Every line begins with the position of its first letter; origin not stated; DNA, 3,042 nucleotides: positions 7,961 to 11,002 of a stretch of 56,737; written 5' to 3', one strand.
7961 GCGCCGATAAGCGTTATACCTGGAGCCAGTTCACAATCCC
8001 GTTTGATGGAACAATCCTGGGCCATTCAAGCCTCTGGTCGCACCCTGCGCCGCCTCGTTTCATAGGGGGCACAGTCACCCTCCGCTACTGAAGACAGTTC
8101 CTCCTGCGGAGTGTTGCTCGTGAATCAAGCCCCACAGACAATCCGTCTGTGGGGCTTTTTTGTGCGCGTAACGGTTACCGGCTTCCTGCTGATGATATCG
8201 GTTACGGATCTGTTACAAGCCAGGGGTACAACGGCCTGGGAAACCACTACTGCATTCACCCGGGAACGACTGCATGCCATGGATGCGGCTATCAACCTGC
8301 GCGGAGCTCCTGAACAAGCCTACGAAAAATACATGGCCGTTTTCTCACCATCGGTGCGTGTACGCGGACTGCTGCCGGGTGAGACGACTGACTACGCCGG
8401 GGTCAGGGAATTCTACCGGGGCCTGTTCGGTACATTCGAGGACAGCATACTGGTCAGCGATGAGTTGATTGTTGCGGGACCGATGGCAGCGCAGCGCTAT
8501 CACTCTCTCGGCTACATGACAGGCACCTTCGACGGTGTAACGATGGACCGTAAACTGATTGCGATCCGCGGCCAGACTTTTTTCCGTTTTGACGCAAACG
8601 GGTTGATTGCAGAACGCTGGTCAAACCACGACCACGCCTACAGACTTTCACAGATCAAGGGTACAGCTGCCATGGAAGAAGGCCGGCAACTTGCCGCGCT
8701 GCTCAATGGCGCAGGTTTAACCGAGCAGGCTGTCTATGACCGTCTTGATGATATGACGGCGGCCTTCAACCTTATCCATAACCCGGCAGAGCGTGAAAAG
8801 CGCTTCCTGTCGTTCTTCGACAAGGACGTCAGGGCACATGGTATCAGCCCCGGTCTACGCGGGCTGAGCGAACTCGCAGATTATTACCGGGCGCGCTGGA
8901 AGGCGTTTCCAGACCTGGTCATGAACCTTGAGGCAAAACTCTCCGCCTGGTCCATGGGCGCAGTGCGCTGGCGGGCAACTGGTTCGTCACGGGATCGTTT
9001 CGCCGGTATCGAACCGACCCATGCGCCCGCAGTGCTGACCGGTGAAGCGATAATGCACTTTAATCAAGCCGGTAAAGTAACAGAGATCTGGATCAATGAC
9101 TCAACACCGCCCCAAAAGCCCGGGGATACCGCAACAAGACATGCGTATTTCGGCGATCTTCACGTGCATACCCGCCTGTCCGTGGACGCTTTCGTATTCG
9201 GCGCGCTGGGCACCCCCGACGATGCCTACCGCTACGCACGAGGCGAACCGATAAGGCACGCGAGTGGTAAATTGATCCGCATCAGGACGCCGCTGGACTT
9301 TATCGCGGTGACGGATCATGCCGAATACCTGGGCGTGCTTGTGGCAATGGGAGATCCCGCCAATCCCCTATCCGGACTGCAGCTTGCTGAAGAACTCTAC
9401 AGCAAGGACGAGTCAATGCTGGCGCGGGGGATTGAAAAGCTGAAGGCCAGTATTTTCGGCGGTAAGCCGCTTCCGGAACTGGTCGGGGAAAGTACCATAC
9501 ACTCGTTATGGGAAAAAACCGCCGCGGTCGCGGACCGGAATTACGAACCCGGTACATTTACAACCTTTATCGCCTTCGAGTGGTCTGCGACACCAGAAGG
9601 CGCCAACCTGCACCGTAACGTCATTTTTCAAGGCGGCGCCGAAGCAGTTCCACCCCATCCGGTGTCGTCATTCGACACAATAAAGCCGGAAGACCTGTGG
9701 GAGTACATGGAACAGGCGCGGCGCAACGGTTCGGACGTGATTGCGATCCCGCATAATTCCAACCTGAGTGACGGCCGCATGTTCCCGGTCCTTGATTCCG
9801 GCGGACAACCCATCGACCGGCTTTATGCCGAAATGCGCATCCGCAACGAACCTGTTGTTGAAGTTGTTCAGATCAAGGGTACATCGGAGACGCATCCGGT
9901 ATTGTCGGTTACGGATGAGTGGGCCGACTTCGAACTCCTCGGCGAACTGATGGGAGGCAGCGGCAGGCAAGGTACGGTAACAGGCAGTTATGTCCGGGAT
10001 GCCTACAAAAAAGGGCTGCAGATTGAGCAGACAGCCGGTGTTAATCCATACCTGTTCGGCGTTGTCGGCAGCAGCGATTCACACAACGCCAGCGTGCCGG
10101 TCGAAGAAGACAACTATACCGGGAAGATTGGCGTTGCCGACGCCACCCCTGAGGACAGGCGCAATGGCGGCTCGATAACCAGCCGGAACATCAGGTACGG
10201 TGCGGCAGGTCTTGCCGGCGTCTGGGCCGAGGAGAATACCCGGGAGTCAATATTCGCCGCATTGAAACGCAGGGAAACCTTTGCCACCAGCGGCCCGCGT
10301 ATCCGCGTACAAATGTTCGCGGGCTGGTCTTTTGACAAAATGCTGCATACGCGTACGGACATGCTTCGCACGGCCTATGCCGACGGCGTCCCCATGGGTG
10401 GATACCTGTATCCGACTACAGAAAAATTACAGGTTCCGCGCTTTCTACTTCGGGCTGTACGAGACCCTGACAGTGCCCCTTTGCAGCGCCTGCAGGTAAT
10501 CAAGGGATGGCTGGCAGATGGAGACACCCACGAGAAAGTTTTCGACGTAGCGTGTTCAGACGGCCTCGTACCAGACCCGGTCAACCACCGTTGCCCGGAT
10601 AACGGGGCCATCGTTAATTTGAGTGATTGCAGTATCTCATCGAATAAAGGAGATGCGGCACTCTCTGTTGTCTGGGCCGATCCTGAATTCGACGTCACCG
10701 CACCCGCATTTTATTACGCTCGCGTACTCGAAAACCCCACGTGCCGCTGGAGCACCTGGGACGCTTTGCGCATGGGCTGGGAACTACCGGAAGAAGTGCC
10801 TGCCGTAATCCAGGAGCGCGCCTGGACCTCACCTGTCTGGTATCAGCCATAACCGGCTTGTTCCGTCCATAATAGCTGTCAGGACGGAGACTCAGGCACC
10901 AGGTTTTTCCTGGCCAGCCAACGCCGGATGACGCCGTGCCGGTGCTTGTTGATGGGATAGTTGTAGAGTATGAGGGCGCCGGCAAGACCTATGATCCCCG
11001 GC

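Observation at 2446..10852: TonB receptor - secreted SnoaL - TonB receptor - (SnoaL)2-DUF3604: candidate uncharacterised uptake and periplasmic processing module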

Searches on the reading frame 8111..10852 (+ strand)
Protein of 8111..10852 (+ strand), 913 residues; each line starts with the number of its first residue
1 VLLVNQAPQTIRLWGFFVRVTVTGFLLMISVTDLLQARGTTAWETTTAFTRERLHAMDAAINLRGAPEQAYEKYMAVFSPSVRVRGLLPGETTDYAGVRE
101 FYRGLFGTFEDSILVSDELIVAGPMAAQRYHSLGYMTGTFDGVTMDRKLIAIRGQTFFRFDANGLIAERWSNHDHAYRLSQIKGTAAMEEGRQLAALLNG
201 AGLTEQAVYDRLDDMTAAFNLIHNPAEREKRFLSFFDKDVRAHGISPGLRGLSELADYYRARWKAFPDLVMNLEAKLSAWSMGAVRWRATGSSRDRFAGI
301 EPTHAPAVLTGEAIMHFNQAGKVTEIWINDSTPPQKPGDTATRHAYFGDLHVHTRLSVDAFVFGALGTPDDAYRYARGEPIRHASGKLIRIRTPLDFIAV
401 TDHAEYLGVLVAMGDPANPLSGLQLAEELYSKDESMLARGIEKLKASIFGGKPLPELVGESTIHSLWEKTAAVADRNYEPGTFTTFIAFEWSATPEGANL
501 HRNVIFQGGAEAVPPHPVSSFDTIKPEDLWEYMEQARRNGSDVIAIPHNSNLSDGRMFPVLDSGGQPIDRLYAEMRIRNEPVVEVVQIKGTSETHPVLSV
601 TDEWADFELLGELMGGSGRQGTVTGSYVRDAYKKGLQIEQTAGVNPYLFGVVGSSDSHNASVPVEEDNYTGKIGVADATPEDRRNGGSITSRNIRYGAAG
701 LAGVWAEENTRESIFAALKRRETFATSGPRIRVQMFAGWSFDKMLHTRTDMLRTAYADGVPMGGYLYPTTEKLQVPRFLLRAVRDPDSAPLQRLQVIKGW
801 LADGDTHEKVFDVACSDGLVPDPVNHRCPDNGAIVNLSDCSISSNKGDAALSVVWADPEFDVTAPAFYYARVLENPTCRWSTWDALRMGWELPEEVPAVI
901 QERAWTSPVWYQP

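Call 5: search_protein_families(library=pfam, proteins=[window:8111-10852:+], max_evalue=0.01)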
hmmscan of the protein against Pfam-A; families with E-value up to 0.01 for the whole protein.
window:8111-10852:+ (913 aa): 3 families
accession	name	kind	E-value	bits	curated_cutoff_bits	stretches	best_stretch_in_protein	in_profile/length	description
PF12228.14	DUF3604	-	2.4e-217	723.5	20.4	1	342-913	3-591/591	Protein of unknown function (DUF3604)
PF07366.18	SnoaL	-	1.6e-22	80.1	28.4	2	230-328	17-115/126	SnoaL-like polyketide cyclase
PF12680.13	SnoaL_2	-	1.2e-17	64.8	27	2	230-326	14-102/102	SnoaL-like domain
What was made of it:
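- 8120..9136 (+): Fusion protein, N-terminal part: signal peptide (about 34 aa, LQA|RGT) plus tandem SnoaL (two NTF2-like cones, residues about 40-330). PF07366 and PF12680, two stretches (call 5).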

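Call 7: search_solved_structures(query=window:8111-10852:+, max_evalue=1, show_alignments=2)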
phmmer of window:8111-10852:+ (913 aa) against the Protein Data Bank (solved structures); distinct sequences matched with E-value up to 1: 3.
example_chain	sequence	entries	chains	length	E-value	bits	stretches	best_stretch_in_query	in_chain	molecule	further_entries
5x7l_A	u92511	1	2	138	0.27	12.5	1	94-174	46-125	TsrD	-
8r2b_A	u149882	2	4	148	0.46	11.7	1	261-328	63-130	SnoL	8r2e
2gex_A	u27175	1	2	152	0.49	11.6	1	261-328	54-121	SnoL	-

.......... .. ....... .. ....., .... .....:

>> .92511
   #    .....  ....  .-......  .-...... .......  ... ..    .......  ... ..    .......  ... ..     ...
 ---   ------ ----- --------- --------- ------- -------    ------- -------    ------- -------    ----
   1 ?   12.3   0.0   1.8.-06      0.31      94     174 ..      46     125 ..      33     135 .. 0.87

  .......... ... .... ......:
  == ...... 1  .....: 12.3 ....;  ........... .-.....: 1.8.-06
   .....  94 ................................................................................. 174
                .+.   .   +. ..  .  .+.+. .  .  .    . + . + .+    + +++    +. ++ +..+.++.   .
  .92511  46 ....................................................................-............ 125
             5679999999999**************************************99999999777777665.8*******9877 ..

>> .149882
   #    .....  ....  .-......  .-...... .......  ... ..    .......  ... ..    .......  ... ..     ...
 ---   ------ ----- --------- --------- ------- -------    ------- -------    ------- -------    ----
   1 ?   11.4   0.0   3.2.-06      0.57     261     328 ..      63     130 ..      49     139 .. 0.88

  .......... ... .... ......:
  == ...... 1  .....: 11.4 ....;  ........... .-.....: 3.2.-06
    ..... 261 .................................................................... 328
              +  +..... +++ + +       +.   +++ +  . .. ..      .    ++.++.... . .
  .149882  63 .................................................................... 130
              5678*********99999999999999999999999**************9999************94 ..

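Call 11: find_homologous_proteins(query=window:8111-10852:+, max_evalue=0.00001)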
Query window:8111-10852:+ (913 aa): 1104 proteins with E <= 0.00001 among 8000 candidates; the best 120 are listed.
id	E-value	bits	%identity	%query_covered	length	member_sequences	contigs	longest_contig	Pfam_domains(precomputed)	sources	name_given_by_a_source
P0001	0.0e+0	2098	99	100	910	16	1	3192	PF07366.19,PF12680.14,PF12228.15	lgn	-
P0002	0.0e+0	1585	74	100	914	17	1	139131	PF07366.19,PF12680.14,PF12228.15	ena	-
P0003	0.0e+0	1561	74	100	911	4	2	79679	PF07366.19,PF12680.14,PF12228.15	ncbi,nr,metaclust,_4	ncbi:MAG: DUF3604 domain-containing protein [Gammaproteobacteria bacterium]|nr:DUF3604 domain-contai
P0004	0.0e+0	1559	74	100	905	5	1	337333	PF07366.19,PF12680.14,PF12228.15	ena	-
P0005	0.0e+0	1554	74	100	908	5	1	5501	PF07366.19,PF12680.14,PF12228.15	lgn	-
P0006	0.0e+0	1403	76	47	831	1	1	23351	PF07366.19,PF12680.14,PF12228.15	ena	-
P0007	1.4e-244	833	64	63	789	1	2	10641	PF13442.12,PF00034.27,PF12228.15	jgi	jgi:cytochrome c553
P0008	2.6e-242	825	62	63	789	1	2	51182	PF13442.12,PF00034.27,PF12228.15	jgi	jgi:cytochrome c553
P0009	1.7e-235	802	59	63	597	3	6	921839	PF12228.15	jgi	jgi:hypothetical protein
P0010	4.7e-232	791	56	68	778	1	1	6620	PF13442.12,PF00034.27,PF12228.15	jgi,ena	-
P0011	4.2e-210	718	56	63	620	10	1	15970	PF12228.15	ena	-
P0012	4.3e-210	718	55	64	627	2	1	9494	PF12228.15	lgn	-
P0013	5.9e-209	715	57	63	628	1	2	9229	PF12228.15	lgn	-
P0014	5.7e-208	711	56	64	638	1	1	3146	PF12228.15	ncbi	-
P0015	1.5e-207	710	55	63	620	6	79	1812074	PF12228.15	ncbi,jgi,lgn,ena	-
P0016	3.6e-206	705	55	63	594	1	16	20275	PF12228.15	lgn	-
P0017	2.8e-205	702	55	63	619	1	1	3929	PF12228.15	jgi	-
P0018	3.5e-205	702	53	65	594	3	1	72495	PF12228.15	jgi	jgi:Protein of unknown function (DUF3604)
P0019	2.4e-204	699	55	63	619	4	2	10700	PF12228.15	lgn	-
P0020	4.7e-204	698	56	63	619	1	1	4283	PF12228.15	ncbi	-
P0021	5.4e-204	698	55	63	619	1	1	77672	PF12228.15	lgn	-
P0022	6.1e-203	695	55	64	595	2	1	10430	PF12228.15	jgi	jgi:hypothetical protein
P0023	4.0e-202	692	54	63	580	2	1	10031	PF12228.15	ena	-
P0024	5.0e-202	692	54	63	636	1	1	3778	PF12228.15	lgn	-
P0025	1.7e-201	690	55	63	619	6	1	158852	PF12228.15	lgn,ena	-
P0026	1.1e-200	687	54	63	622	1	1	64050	PF12228.15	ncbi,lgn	-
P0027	1.9e-200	686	52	63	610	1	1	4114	PF12228.15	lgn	-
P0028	7.7e-200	684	53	63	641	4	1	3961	PF12228.15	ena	-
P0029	1.3e-199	684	52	64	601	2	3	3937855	PF12228.15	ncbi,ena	-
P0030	1.5e-198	680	53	63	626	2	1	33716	PF12228.15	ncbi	-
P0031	1.8e-198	680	53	63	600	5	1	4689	PF12228.15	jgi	-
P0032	3.4e-198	679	53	63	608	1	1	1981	PF12228.15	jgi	jgi:hypothetical protein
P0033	4.4e-198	679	55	62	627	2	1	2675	PF12228.15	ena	-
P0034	7.3e-198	678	54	63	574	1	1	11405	PF12228.15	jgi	jgi:hypothetical protein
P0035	7.6e-198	678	54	63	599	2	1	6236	PF12228.15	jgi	-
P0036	1.0e-197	677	53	63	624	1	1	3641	PF12228.15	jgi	jgi:hypothetical protein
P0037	2.5e-197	676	54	63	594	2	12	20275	PF12228.15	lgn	-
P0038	5.2e-197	675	53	63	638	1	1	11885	PF12228.15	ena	-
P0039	1.3e-196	674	52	63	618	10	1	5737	PF12228.15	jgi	jgi:hypothetical protein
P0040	2.5e-196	673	53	63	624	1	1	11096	PF12228.15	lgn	-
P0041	5.8e-196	672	54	63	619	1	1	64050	PF12228.15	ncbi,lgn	-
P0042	1.3e-195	671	53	63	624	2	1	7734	PF12228.15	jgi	jgi:hypothetical protein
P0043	1.5e-195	670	52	63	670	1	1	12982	PF12228.15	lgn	-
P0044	1.8e-195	670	54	63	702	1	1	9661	PF12228.15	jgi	-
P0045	3.2e-195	669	53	64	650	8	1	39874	PF12228.15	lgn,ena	-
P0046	3.9e-195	669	52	63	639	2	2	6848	PF12228.15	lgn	-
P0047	4.8e-195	669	53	63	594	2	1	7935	PF12228.15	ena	-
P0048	1.2e-194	667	54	62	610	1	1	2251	PF12228.15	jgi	jgi:hypothetical protein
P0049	2.4e-194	666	52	63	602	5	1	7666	PF12228.15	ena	-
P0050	5.7e-194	665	50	66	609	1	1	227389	PF12228.15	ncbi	-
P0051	5.9e-194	665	52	63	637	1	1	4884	PF12228.15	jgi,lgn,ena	jgi:hypothetical protein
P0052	6.9e-194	665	53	64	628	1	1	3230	PF12228.15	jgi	jgi:hypothetical protein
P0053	1.2e-193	664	52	64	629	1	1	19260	PF12228.15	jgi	jgi:hypothetical protein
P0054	3.4e-193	662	53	63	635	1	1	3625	PF12228.15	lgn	-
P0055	2.0e-192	660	52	63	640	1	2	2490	PF12228.15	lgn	-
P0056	3.9e-192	659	53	63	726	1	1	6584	PF12228.15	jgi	jgi:hypothetical protein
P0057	4.2e-192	659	53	63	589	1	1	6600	PF12228.15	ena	-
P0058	7.6e-192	658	52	63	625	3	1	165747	PF12228.15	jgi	jgi:hypothetical protein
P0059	8.9e-192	658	51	63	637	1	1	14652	PF12228.15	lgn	-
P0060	1.6e-191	657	51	63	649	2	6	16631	PF12228.15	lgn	-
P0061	2.2e-191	656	51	66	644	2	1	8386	PF12228.15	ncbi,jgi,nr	ncbi:MAG: DUF3604 domain-containing protein [Gammaproteobacteria bacterium]|nr:DUF3604 domain-contai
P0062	3.6e-191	656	54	63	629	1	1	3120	PF12228.15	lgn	-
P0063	6.3e-191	655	53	63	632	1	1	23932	PF12228.15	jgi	jgi:hypothetical protein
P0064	6.7e-191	655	53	63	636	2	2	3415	PF12228.15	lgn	-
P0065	2.4e-190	653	53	63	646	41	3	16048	PF12228.15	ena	-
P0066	3.2e-190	653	54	63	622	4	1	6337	PF12228.15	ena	-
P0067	3.6e-190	652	52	63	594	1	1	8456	PF12228.15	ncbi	-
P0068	4.5e-190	652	51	66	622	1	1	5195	PF12228.15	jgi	-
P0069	7.5e-190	651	52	63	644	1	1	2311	PF12228.15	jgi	jgi:uncharacterized protein DUF3604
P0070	4.9e-189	649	53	63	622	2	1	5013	PF12228.15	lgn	-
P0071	9.7e-189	648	52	63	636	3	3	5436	PF12228.15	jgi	jgi:hypothetical protein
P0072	1.1e-188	648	54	62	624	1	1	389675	PF12228.15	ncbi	ncbi:MAG: DUF3604 domain-containing protein [Pseudomonadales bacterium]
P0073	1.3e-188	647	53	63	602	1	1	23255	PF12228.15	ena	-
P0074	3.2e-188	646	51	63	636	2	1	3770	PF12228.15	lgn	-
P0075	6.2e-188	645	51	64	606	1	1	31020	PF12228.15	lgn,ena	-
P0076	9.4e-188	644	52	62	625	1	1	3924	PF12228.15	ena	-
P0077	1.2e-187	644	51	63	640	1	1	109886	PF12228.15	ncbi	ncbi:MAG: DUF3604 domain-containing protein [Hyphomonadaceae bacterium]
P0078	4.1e-187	642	50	63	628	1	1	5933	PF12228.15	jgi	jgi:hypothetical protein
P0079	4.4e-187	642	52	63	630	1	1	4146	PF12228.15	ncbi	-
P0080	8.8e-187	641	50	63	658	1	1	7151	PF12228.15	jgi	jgi:hypothetical protein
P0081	1.9e-186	640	52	63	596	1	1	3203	PF12228.15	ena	-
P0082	2.3e-186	640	53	62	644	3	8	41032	PF12228.15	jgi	jgi:hypothetical protein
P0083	2.3e-186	640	52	63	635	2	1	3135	PF12228.15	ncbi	-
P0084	4.2e-186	639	51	64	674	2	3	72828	PF12228.15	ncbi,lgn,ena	-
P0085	1.0e-185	638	51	64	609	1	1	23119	PF12228.15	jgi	jgi:hypothetical protein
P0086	1.3e-185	637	52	63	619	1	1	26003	PF12228.15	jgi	-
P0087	1.8e-185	637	51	63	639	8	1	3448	PF12228.15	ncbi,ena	-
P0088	2.5e-185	636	52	63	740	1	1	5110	PF12228.15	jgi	jgi:Protein of unknown function (DUF3604)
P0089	3.1e-185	636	51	64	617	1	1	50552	PF12228.15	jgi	jgi:hypothetical protein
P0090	5.7e-185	635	51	63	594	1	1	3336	PF12228.15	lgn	-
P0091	1.5e-184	634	50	64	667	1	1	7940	PF12228.15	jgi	jgi:hypothetical protein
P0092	1.5e-184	634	49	65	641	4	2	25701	PF12228.15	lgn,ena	-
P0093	2.2e-184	633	52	64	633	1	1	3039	PF12228.15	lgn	-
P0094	2.8e-184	633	51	63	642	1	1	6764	PF12228.15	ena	-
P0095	3.8e-184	633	51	63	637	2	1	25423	PF12228.15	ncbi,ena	-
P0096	4.4e-184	632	50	63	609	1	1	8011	PF12228.15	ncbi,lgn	-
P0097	5.3e-184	632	52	63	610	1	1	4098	PF12228.15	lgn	-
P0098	5.9e-184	632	51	63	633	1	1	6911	PF12228.15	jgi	jgi:hypothetical protein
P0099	6.1e-184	632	52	64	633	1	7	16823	PF12228.15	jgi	jgi:hypothetical protein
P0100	7.6e-184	632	50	63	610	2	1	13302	PF12228.15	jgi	jgi:hypothetical protein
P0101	8.4e-184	631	51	63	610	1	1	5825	PF12228.15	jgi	jgi:hypothetical protein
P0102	9.3e-184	631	50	64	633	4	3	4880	PF12228.15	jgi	jgi:hypothetical protein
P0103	9.5e-184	631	51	62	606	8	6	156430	PF12228.15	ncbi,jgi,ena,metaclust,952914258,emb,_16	jgi:hypothetical protein|metaclust:\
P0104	9.6e-184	631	50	64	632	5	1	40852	PF12228.15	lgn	-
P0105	1.0e-183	631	51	63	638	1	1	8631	PF12228.15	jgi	jgi:hypothetical protein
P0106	1.0e-183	631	50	63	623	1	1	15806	PF12228.15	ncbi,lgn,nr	ncbi:MAG: DUF3604 domain-containing protein [Alphaproteobacteria bacterium]|nr:DUF3604 domain-contai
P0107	1.4e-183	631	50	63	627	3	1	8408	PF12228.15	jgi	jgi:hypothetical protein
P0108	1.4e-183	631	50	64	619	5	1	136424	PF12228.15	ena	-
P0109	1.5e-183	631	49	63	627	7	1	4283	PF12228.15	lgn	-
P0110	1.9e-183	630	51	64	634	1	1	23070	PF12228.15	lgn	-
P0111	2.2e-183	630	51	63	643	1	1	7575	PF12228.15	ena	-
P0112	2.9e-183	630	50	63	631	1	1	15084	PF12228.15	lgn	-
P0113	3.8e-183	629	50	63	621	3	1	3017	PF12228.15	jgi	jgi:hypothetical protein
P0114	4.2e-183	629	49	65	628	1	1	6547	PF12228.15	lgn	-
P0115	6.7e-183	628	51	63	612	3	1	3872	PF12228.15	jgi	-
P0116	9.0e-183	628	51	63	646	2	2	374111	PF12228.15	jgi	jgi:hypothetical protein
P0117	1.3e-182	627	50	63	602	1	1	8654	PF12228.15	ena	-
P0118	1.4e-182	627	51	63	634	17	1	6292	PF12228.15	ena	-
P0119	1.5e-182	627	50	64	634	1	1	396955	PF12228.15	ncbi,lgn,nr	ncbi:DUF3604 domain-containing protein [bacterium]|nr:DUF3604 domain-containing protein [bacterium]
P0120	1.6e-182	627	50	63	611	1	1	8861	PF12228.15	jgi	jgi:hypothetical protein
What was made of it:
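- The two DUF3604 domains are each other's closest relatives, 62-64% identical (call 11).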

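Call 12: find_encoding_contigs(protein=P0002, flank=10000, max_places=3)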
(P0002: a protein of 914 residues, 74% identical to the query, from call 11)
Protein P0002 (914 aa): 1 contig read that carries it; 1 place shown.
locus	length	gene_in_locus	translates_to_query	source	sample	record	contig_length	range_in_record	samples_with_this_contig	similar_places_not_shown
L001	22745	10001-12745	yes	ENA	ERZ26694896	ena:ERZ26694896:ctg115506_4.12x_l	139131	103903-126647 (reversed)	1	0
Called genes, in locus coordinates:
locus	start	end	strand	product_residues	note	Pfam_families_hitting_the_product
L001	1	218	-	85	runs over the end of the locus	-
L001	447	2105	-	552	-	PF04326:SLFN_AlbA_2, PF13749:HATPase_c_4 (weak)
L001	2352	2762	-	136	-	-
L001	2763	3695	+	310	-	PF18863:AbiJ_NTD4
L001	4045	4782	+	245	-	-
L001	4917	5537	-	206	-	PF01583:APS_kinase, PF13671:AAA_33 (weak)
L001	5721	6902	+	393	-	PF00108:Thiolase_N, PF22691:Thiolase_C_1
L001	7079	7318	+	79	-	PF01796:OB_ChsH2_C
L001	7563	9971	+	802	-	PF07715:Plug, PF00593:TonB_dep_Rec_b-barrel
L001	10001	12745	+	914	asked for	PF07366:SnoaL, PF12680:SnoaL_2 (weak), PF07366:SnoaL, PF12680:SnoaL_2, PF12228:DUF3604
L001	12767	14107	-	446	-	PF07690:MFS_1, PF13347:MFS_2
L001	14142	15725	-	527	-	PF00732:GMC_oxred_N, PF05199:GMC_oxred_C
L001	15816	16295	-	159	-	PF14534:DUF4440, PF12680:SnoaL_2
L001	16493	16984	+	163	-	PF21983:NikA-like (weak)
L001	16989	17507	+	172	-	-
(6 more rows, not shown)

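Call 13: find_encoding_contigs(protein=P0004, flank=10000, max_places=3)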
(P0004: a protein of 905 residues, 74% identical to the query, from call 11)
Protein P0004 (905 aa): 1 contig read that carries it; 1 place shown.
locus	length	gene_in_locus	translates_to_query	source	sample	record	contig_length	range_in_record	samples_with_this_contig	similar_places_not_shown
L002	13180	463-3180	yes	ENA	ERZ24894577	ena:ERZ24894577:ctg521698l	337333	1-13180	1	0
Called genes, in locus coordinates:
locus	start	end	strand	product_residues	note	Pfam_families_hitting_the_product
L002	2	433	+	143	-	?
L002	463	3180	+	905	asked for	PF07366:SnoaL, PF12680:SnoaL_2, PF07366:SnoaL, PF12680:SnoaL_2 (weak), PF12228:DUF3604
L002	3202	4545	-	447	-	PF07690:MFS_1, PF13347:MFS_2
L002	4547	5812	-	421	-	PF07364:DUF1485, PF07171:MlrC_C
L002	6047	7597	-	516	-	PF00732:GMC_oxred_N, PF05199:GMC_oxred_C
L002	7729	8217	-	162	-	PF12680:SnoaL_2, PF14534:DUF4440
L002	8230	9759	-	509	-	PF00501:AMP-binding, PF13193:AMP-binding_C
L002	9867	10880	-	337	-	PF00291:PALP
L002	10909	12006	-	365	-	PF10994:DUF2817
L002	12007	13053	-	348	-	PF12833:HTH_18, PF00165:HTH_AraC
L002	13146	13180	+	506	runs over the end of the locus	PF01565:FAD_binding_4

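Call 14: find_encoding_contigs(protein=P0003, flank=10000, max_places=3)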
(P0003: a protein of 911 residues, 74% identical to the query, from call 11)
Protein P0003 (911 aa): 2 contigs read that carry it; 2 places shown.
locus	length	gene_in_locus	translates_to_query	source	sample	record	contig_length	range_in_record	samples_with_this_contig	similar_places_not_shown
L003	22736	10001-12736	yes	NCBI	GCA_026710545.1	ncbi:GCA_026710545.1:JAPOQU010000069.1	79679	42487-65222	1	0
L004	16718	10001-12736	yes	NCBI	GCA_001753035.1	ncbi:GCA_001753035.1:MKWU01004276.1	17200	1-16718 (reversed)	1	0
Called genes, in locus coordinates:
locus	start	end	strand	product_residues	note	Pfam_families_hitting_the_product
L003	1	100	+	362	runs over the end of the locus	PF01210:NAD_Gly3P_dh_N, PF02317:Octopine_DH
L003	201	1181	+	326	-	PF02737:3HCDH_N, PF00725:3HCDH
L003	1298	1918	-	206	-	PF01583:APS_kinase, PF13671:AAA_33 (weak)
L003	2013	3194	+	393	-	PF00108:Thiolase_N, PF22691:Thiolase_C_1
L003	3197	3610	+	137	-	PF12172:zf-ChsH2, PF01796:OB_ChsH2_C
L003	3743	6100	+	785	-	PF07715:Plug, PF00593:TonB_dep_Rec_b-barrel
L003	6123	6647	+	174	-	PF07366:SnoaL, PF12680:SnoaL_2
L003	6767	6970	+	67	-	PF09957:VapB_antitoxin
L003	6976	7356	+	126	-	PF01850:PIN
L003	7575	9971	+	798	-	PF07715:Plug, PF00593:TonB_dep_Rec_b-barrel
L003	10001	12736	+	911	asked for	PF07366:SnoaL, PF12680:SnoaL_2 (weak), PF07366:SnoaL, PF12680:SnoaL_2 (weak), PF12228:DUF3604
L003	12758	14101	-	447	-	PF07690:MFS_1, PF13347:MFS_2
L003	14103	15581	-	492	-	PF07364:DUF1485, PF07171:MlrC_C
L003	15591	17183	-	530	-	PF00732:GMC_oxred_N, PF05199:GMC_oxred_C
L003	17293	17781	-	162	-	PF13577:SnoaL_4 (weak), PF07366:SnoaL (weak), PF12680:SnoaL_2, PF14534:DUF4440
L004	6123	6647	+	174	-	PF07366:SnoaL, PF12680:SnoaL_2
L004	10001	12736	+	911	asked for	PF07366:SnoaL, PF12680:SnoaL_2 (weak), PF07366:SnoaL, PF12680:SnoaL_2 (weak), PF12228:DUF3604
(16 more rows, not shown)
